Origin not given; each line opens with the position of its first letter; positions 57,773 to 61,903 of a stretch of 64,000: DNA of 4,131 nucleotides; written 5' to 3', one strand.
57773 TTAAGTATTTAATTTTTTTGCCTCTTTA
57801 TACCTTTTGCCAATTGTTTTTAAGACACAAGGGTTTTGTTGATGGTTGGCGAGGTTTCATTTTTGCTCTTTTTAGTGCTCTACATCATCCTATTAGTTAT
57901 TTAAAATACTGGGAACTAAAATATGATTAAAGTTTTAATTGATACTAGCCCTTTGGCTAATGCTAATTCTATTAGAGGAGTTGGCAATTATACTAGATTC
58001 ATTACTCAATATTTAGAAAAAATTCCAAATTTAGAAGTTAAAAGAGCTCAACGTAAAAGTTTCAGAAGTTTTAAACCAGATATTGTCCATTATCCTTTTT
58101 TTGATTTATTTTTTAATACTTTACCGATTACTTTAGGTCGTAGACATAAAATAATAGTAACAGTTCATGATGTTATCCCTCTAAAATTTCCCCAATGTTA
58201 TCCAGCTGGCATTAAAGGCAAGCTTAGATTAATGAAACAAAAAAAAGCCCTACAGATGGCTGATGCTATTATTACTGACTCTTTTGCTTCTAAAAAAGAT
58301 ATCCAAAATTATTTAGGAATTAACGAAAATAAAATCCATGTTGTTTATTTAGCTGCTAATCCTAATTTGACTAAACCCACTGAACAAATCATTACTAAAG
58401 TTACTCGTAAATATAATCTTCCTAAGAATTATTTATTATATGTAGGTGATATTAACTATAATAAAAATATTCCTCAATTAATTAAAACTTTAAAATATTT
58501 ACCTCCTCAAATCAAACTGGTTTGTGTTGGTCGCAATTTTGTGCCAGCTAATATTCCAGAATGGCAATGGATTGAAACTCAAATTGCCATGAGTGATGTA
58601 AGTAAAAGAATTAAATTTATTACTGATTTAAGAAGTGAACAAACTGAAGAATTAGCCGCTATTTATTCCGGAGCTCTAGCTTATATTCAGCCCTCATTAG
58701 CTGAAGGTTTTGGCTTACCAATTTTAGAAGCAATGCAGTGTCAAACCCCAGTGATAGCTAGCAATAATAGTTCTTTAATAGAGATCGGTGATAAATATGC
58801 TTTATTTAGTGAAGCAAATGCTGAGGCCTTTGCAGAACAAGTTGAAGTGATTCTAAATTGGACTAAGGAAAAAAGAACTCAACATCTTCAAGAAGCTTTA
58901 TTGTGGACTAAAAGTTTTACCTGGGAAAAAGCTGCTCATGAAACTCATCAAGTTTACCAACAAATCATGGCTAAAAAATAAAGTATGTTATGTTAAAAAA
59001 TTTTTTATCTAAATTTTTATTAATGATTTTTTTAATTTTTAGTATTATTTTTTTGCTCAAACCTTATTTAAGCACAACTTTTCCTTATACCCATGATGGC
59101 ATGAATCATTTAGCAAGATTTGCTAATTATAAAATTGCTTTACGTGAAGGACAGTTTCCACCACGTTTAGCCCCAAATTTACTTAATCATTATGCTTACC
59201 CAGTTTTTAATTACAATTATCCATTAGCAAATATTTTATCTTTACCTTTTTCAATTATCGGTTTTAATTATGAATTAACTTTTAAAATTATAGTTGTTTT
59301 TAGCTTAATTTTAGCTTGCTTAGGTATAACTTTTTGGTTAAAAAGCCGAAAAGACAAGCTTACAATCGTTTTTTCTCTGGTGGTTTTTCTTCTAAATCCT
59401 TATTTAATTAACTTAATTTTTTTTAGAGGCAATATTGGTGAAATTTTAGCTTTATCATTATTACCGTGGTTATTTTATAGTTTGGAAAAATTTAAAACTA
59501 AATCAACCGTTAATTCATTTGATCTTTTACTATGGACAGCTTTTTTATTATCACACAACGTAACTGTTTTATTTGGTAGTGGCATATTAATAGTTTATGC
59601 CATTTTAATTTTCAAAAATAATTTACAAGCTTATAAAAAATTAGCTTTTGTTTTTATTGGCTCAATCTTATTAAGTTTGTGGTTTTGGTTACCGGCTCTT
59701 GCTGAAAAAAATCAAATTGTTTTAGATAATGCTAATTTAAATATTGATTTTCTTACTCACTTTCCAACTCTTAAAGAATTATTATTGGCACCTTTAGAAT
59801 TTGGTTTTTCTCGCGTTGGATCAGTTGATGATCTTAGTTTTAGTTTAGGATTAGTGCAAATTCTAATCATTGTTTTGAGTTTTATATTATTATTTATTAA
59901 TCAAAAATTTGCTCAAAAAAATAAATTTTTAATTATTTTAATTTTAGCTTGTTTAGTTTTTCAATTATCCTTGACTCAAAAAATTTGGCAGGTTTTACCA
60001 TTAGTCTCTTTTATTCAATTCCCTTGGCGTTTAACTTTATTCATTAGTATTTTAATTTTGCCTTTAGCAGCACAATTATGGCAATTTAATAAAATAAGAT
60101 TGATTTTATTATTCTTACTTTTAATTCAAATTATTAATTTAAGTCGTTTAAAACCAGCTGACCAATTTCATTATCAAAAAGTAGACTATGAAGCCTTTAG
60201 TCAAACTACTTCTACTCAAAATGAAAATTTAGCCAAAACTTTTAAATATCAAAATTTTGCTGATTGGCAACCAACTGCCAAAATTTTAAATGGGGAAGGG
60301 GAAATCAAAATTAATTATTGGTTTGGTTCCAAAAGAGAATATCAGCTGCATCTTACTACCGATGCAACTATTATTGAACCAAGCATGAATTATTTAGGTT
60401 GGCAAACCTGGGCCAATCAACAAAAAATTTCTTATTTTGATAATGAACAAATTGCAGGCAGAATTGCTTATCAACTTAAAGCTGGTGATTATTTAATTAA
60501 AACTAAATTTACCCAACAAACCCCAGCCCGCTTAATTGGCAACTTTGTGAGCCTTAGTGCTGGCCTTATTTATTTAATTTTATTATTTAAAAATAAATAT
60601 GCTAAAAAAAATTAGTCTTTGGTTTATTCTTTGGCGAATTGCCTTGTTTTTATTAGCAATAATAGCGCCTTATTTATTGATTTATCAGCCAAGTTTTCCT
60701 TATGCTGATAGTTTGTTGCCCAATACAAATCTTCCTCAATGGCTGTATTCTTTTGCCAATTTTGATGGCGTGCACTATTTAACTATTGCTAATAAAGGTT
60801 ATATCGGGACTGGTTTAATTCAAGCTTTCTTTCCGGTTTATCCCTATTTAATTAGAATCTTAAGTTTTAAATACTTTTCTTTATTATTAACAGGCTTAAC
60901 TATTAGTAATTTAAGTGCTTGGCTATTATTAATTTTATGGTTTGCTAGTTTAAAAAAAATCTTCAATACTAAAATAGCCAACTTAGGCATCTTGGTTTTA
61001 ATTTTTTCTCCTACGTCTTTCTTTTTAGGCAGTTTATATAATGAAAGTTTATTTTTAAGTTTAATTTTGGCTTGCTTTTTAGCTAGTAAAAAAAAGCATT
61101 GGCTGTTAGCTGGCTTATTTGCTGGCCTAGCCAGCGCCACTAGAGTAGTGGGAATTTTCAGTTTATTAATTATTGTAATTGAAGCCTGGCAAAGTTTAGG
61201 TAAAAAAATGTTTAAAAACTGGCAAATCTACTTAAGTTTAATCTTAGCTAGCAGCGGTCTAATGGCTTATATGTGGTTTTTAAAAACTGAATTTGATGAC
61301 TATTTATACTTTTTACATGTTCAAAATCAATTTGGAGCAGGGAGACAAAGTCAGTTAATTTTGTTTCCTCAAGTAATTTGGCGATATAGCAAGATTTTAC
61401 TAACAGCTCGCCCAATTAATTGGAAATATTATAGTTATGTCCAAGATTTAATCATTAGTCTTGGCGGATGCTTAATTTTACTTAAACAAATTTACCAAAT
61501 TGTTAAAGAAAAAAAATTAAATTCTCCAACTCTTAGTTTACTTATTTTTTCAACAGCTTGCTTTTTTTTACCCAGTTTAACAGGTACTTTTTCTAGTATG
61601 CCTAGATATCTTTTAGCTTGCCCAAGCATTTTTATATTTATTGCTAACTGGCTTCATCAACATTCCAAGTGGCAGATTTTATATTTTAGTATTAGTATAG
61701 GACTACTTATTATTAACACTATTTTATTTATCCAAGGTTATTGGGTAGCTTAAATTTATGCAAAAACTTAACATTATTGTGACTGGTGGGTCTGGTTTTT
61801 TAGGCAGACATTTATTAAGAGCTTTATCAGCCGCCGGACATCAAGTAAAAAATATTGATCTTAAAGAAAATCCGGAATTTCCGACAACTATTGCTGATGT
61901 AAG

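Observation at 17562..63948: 46-kb hyper-dense glycosylation island carrying ~16 polytopic GT-C-like membrane proteins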

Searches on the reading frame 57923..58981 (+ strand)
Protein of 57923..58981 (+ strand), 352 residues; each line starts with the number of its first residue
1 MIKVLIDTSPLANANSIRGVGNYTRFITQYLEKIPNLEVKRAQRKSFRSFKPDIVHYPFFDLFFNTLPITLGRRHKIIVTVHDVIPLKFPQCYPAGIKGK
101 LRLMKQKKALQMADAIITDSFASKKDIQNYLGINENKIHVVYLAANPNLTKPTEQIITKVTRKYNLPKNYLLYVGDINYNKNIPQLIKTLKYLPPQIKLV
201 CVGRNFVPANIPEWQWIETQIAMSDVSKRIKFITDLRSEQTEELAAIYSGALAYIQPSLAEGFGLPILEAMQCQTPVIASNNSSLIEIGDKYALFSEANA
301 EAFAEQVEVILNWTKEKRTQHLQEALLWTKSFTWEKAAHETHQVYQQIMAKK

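Call 8: search_protein_families(library=pfam, proteins=[window:57923-58981:+], max_evalue=0.01)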
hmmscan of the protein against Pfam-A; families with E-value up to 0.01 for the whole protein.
window:57923-58981:+ (352 aa): 7 families
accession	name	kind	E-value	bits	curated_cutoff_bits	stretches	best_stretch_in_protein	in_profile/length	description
PF00534.26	Glycos_transf_1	-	6.1e-25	88.2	26.4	1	166-316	13-160/172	Glycosyl transferases group 1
PF13692.12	Glyco_trans_1_4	-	7.3e-20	72.1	27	1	169-311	2-140/142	Glycosyl transferases group 1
PF13439.12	Glyco_transf_4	-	2.2e-12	47.7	28.5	1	29-145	50-166/170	Glycosyltransferase Family 4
PF20706.3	GT4-conflict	-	2.4e-07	30.5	26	1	239-326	270-372/385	Family 4 Glycosyltransferase in conflict systems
PF13579.12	Glyco_trans_4_4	-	2.6e-06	28.3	29.7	1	43-142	63-156/158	Glycosyl transferase 4-like domain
PF13419.12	HAD_2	-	0.00046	20.8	23.8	1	104-177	88-161/178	Haloacid dehalogenase-like hydrolase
PF13524.12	Glyco_trans_1_2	-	0.0019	18.6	25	1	186-338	5-139/144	Glycosyl transferase-like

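Call 51: search_protein_families(library=ncbifam, proteins=[window:57923-58981:+], max_evalue=0.0001)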
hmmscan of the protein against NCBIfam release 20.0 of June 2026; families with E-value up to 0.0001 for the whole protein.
window:57923-58981:+ (352 aa): 22 families
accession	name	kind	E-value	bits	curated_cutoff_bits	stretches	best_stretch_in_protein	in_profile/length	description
TIGR02149.1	glgA_Coryne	subfamily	5.7e-30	104.7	302.4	1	77-349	109-391/391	glycogen synthase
TIGR03449.1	mycothiol_MshA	equivalog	5.4e-18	65.1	462.5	1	101-350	153-405/406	D-inositol-3-phosphate glycosyltransferase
TIGR04047.1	MSMEG_0565_glyc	hypoth_equivalog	9.3e-16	57.9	259.85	1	105-346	131-372/373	MSMEG_0565 family glycosyltransferase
NF041010.1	glycosy_Agl16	equivalog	7e-14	51.5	575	1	34-348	56-351/352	glycosylation protein Agl16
NF053787.1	GlcN_PG_synth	equivalog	2.2e-13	49.8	480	1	159-349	186-360/361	N-acetylglucosaminyl phosphatidylglycerol synthase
TIGR03088.1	stp2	hypoth_equivalog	3.6e-13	49.3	409.05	1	93-348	118-373/374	TIGR03088 family PEP-CTERM/XrtA system glycosyltransferase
NF038295.1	EPS_HpsP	equivalog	1.9e-12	46.9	550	1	107-349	149-388/388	hormogonium polysaccharide biosynthesis glycosyltransferase HpsP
TIGR03999.1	thiol_BshA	equivalog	1.9e-12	46.8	273.7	1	110-349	142-374/375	N-acetyl-alpha-D-glucosaminyl L-malate synthase BshA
NF047684.1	TeichurnBiosyTuaC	equivalog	1.6e-10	40.5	550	1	107-349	159-390/391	teichuronic acid biosynthesis protein TuaC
TIGR04157.1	glyco_rSAM_CFB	subfamily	1.8e-10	40.4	400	1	104-289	161-339/406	TIGR04157 family glycosyltransferase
NF050063.1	ProtGlycPglJ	equivalog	4.7e-09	35.9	500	1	109-339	141-357/363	N-acetylgalactosamine-N,N'-diacetylbacillosaminyl-diphospho-undecaprenol 4-alpha-N-acetylgalactosaminyltransferase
NF053513.1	Gtran_IagA_BgsA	equivalog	1.1e-08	34.5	460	1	108-349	101-332/333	LTA glycolipid anchor biosynthesis glycosyltransferase, IagA/BgsA family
NF038255.1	exopoly_VpsD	equivalog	2.2e-08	33.4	300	0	185-349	223-380/381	VpsD family glycosyltransferase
NF047880.1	glyco_SdgA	exception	3e-08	32.7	800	1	39-332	190-474/488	serine-aspartate repeat adhesin O-glycosyltransferase SdgA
TIGR04063.1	stp3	hypoth_equivalog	1e-07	31.2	442.05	1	102-349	147-396/397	TIGR04063 family PEP-CTERM/XrtA system glycosyltransferase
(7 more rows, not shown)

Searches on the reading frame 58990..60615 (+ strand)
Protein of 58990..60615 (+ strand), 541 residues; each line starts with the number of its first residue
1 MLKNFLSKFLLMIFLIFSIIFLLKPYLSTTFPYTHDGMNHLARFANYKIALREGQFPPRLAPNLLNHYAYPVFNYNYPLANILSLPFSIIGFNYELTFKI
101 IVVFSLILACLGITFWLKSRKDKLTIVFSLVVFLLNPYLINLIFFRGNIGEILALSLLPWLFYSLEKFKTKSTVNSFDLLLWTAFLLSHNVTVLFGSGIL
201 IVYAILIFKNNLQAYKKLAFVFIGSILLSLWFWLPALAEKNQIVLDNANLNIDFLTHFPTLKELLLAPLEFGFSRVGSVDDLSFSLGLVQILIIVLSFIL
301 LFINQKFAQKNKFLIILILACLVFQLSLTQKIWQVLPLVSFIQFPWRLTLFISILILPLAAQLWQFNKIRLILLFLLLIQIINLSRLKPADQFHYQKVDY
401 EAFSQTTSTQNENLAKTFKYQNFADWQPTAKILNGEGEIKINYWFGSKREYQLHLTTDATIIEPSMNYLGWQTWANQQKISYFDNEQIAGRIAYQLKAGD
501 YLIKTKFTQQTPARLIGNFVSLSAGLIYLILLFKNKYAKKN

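Call 8: search_protein_families(library=pfam, proteins=[window:58990-60615:+], max_evalue=0.01)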
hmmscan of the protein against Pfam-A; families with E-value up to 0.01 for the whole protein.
window:58990-60615:+ (541 aa): 1 family
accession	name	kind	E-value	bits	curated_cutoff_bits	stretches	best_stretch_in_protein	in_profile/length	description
PF10131.15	PTPS_related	-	7.2e-16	58.2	26.4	1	93-412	21-330/621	6-pyruvoyl-tetrahydropterin synthase related domain; membrane protein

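Call 22: search_protein_families(library=ncbifam, proteins=[window:58990-60615:+], max_evalue=0.1)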
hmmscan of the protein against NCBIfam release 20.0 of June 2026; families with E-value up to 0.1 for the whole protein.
window:58990-60615:+ (541 aa): 0 families

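Call 77: search_solved_structures(query=window:58990-60615:+, max_evalue=1)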
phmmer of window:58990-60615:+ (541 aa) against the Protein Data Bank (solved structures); distinct sequences matched with E-value up to 1: 0.

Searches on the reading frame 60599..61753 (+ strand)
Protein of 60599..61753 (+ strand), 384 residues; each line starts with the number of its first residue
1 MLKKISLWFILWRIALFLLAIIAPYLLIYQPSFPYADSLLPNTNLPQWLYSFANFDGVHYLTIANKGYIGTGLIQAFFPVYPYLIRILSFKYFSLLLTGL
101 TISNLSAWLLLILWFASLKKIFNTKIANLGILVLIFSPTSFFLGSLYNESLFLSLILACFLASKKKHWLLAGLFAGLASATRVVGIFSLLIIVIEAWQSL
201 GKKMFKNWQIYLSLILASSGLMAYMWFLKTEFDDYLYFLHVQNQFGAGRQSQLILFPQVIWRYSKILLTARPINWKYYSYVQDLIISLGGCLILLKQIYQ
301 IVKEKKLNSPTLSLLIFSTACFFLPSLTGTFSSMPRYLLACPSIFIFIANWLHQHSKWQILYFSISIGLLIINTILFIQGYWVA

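Call 8: search_protein_families(library=pfam, proteins=[window:60599-61753:+], max_evalue=0.01)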
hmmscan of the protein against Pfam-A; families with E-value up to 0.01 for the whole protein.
window:60599-61753:+ (384 aa): 0 families

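Call 13: search_solved_structures(query=window:60599-61753:+, max_evalue=1)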
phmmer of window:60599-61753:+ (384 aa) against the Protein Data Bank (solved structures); distinct sequences matched with E-value up to 1: 0.

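Call 22: search_protein_families(library=ncbifam, proteins=[window:60599-61753:+], max_evalue=0.1)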
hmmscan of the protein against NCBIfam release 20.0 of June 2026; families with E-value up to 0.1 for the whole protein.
window:60599-61753:+ (384 aa): 0 families

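Call 34: find_homologous_proteins(query=window:60599-61753:+, max_evalue=0.001)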
Query window:60599-61753:+ (384 aa): 882 proteins with E <= 0.001 among 8000 candidates; the best 120 are listed.
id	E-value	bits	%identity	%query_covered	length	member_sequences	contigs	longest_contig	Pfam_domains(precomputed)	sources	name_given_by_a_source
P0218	3.5e-244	828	100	100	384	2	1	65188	-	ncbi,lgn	-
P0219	7.8e-169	580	72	100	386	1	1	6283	-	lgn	-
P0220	4.7e-129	449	59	99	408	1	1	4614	-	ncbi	-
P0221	4.2e-125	436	56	96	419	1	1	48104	-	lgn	-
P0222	5.0e-115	403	54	100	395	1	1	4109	-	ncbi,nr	ncbi:MAG: hypothetical protein GF390_03175 [Candidatus Pacebacteria bacterium]|nr:hypothetical prote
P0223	7.6e-114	399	53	99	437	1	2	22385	-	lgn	-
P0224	4.7e-109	383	51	100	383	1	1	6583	PF13231.13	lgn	-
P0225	4.1e-107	377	51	100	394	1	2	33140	PF13231.13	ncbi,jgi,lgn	ncbi:MAG: glycosyltransferase family 39 protein [Candidatus Woesebacteria bacterium]|jgi:Gpi18-like 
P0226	1.0e-103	366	49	100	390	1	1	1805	-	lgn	-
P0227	1.1e-103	366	50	99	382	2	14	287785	-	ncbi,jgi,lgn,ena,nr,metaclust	ncbi:MAG: hypothetical protein A2383_01700 [Candidatus Pacebacteria bacterium RIFOXYB1_FULL_39_46]|n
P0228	2.0e-103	365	51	99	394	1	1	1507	PF26314.1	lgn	-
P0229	2.5e-103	365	52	100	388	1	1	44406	-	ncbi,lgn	ncbi:MAG: hypothetical protein ABFQ62_00440 [Patescibacteria group bacterium]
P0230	5.7e-103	363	48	100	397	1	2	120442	-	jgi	jgi:Gpi18-like mannosyltransferase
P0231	1.8e-101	359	51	100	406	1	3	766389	-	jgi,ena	-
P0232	2.2e-101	358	51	99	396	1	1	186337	-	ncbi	-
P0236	1.5e-99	352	50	100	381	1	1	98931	PF04188.19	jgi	jgi:hypothetical protein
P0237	2.6e-99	351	51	95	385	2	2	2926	PF09594.17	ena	-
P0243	7.1e-98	347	44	98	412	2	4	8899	PF04188.19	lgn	-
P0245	2.0e-97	345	45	100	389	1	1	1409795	PF04188.19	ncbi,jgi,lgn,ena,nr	ncbi:MAG TPA: mannosyltransferase family protein [Vitreimonas sp.]|nr:mannosyltransferase family pro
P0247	3.5e-97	344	49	96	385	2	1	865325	PF13231.13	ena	-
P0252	8.0e-96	340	47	99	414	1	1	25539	PF04188.19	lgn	-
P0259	3.4e-95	338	48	99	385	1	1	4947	PF13231.13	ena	-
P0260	3.5e-95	338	47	96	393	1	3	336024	PF04188.19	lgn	-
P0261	4.0e-95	338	49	99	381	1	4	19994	PF09594.17,PF13231.13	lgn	-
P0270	3.7e-94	334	48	99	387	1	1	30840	PF04188.19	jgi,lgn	jgi:Gpi18-like mannosyltransferase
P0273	5.3e-94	334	49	98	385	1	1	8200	PF13231.13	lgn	-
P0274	6.6e-94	334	48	99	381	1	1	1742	PF09594.17,PF13231.13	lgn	-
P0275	7.6e-94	333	47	96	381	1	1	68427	PF04188.19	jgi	jgi:hypothetical protein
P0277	1.4e-93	333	46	100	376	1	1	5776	PF04188.19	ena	-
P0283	5.5e-93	331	49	100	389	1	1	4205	PF04188.19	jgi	jgi:hypothetical protein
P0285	8.2e-93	330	47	98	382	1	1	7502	PF04188.19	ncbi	-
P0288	1.2e-92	329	45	99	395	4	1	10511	PF04188.19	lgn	-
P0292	2.3e-92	329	51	95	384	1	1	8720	PF13231.13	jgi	-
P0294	3.8e-92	328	47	99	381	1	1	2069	PF04188.19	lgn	-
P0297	5.2e-92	327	46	99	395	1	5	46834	PF04188.19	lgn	-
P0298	7.3e-92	327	46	99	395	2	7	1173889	PF04188.19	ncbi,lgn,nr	ncbi:MAG: hypothetical protein BroJett025_05080 [Patescibacteria group bacterium]|nr:MAG: hypothetic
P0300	8.3e-92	327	46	97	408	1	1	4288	PF04188.19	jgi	jgi:Gpi18-like mannosyltransferase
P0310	3.4e-91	325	48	98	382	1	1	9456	PF04188.19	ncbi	-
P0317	7.6e-91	324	48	98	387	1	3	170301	PF04188.19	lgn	-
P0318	8.1e-91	323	45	97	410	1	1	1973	PF04188.19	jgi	jgi:hypothetical protein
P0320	1.1e-90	323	47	98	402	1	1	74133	PF04188.19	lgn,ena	-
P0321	1.1e-90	323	48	100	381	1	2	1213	PF13231.13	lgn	-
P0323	1.2e-90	323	47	99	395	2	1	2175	PF04188.19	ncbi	-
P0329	2.2e-90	322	49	99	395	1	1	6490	PF04188.19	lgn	-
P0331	2.9e-90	322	48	99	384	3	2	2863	PF09594.17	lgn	-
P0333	3.5e-90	321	49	95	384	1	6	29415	PF13231.13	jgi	jgi:Gpi18-like mannosyltransferase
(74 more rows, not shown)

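Call 88: find_encoding_contigs(protein=P0320, flank=10000, max_places=1)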
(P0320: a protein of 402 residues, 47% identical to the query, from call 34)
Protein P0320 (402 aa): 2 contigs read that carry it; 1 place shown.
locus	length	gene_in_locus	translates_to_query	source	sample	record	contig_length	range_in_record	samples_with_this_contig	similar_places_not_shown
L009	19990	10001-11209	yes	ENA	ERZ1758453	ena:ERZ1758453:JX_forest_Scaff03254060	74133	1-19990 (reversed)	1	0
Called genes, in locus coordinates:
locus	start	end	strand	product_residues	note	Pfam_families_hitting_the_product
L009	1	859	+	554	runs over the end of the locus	-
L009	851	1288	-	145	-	PF00578:AhpC-TSA, PF08534:Redoxin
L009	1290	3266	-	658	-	-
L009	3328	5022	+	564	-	-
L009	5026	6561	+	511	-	-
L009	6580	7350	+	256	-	PF00535:Glycos_transf_2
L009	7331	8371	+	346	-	PF13439:Glyco_transf_4, PF13579:Glyco_trans_4_4, PF00534:Glycos_transf_1, PF13692:Glyco_trans_1_4, PF20706:GT4-conflict (weak)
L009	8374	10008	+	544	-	PF10131:PTPS_related (weak)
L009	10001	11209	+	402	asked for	PF04188:Mannosyl_trans2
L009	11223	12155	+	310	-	PF01073:3Beta_HSD, PF01370:Epimerase, PF04321:RmlD_sub_bind, PF07993:NAD_binding_4 (faint), PF13460:NAD_binding_10, PF16363:GDP_Man_Dehyd, PF02719:Polysacc_synt_2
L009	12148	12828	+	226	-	PF13641:Glyco_tranf_2_3 (weak), PF00535:Glycos_transf_2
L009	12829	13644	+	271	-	PF00535:Glycos_transf_2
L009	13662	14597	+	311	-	PF01370:Epimerase, PF02719:Polysacc_synt_2 (faint), PF04321:RmlD_sub_bind (weak), PF01073:3Beta_HSD (weak), PF16363:GDP_Man_Dehyd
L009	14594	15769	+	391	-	PF00534:Glycos_transf_1, PF13692:Glyco_trans_1_4, PF13524:Glyco_trans_1_2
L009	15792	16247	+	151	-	-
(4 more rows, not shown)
